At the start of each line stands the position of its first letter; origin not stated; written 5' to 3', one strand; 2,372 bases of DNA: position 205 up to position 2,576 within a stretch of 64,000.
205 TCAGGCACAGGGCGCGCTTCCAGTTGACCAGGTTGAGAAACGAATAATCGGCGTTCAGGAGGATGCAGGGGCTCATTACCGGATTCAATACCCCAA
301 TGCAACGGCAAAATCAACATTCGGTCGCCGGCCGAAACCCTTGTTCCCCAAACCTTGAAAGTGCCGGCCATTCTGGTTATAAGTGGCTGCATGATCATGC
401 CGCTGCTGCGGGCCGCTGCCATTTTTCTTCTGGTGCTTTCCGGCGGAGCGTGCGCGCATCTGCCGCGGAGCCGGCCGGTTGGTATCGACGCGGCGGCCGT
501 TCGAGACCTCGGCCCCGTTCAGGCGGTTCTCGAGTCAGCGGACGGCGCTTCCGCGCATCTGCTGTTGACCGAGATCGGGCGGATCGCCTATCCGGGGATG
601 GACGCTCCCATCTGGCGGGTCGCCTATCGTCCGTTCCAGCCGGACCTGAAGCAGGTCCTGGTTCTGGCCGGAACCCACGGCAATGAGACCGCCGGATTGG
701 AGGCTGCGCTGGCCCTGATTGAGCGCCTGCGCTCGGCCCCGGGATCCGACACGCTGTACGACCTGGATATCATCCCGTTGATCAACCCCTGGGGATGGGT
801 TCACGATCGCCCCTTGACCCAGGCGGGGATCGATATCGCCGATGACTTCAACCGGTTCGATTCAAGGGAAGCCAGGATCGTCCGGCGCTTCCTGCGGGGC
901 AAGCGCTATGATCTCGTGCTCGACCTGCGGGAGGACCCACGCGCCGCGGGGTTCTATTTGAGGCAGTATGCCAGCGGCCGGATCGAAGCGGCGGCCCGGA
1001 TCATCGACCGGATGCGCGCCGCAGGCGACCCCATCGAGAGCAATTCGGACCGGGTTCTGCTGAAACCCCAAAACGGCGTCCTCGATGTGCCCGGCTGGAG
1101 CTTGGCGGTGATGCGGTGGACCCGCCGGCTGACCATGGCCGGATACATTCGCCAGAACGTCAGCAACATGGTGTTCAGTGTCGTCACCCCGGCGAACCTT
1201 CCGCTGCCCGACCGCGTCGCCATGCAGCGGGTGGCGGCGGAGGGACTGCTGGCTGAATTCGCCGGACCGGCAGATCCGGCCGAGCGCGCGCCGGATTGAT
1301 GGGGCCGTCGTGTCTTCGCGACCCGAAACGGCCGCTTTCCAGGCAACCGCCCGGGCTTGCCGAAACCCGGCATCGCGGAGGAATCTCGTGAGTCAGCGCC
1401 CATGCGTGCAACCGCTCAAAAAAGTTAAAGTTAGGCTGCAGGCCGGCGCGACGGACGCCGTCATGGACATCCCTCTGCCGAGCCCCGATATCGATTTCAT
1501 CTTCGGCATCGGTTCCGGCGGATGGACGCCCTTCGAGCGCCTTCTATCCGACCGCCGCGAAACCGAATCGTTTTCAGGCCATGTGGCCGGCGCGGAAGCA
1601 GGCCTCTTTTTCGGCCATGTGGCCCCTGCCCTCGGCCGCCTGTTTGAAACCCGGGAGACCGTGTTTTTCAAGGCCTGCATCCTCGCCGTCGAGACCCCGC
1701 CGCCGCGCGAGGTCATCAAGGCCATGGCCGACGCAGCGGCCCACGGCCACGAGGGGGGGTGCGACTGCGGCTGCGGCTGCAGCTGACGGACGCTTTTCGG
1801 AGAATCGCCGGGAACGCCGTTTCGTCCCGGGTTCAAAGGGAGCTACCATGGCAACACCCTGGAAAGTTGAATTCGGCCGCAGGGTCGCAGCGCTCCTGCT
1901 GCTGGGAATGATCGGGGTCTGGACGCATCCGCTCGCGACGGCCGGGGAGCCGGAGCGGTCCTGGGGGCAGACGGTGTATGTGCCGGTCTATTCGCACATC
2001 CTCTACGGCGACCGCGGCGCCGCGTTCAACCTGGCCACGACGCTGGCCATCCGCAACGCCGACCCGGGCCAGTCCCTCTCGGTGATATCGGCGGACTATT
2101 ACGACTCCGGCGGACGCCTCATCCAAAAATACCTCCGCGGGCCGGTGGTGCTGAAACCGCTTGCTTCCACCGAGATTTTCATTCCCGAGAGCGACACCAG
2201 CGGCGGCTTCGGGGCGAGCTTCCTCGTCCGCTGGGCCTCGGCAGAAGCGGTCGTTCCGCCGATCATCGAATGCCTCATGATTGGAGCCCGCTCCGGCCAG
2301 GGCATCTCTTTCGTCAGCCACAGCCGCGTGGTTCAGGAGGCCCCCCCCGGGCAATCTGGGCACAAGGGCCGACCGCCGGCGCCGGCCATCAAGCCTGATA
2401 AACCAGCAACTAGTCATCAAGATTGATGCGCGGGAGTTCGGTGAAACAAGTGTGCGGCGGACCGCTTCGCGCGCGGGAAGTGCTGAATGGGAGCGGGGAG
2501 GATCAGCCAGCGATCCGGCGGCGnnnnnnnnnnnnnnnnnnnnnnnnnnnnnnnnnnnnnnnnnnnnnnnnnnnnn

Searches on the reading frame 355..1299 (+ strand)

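Call 64: search_protein_families(library=pfam, proteins=[window:355-1299:+], max_evalue=0.001)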
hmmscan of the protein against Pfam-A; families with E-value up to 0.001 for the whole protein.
window:355-1299:+ (314 aa): 1 family
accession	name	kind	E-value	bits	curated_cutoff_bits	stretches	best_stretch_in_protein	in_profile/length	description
PF24827.1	AstE_AspA_cat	-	6.5e-08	32.8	25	1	98-223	2-134/192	Succinylglutamate desuccinylase/Aspartoacylase catalytic domain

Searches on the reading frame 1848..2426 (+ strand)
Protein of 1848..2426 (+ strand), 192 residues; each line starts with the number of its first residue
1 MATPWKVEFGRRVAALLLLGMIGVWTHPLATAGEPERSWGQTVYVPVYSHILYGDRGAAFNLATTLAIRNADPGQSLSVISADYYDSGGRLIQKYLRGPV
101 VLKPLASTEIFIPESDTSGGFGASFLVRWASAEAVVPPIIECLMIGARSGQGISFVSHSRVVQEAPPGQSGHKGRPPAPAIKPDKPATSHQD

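Call 64: search_protein_families(library=pfam, proteins=[window:1848-2426:+], max_evalue=0.001)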
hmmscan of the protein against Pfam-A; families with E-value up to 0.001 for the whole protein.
window:1848-2426:+ (192 aa): 1 family
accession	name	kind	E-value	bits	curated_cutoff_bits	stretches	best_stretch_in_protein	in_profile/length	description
PF11322.13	DUF3124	-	1e-46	158.6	27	1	40-162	1-123/123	Protein of unknown function (DUF3124)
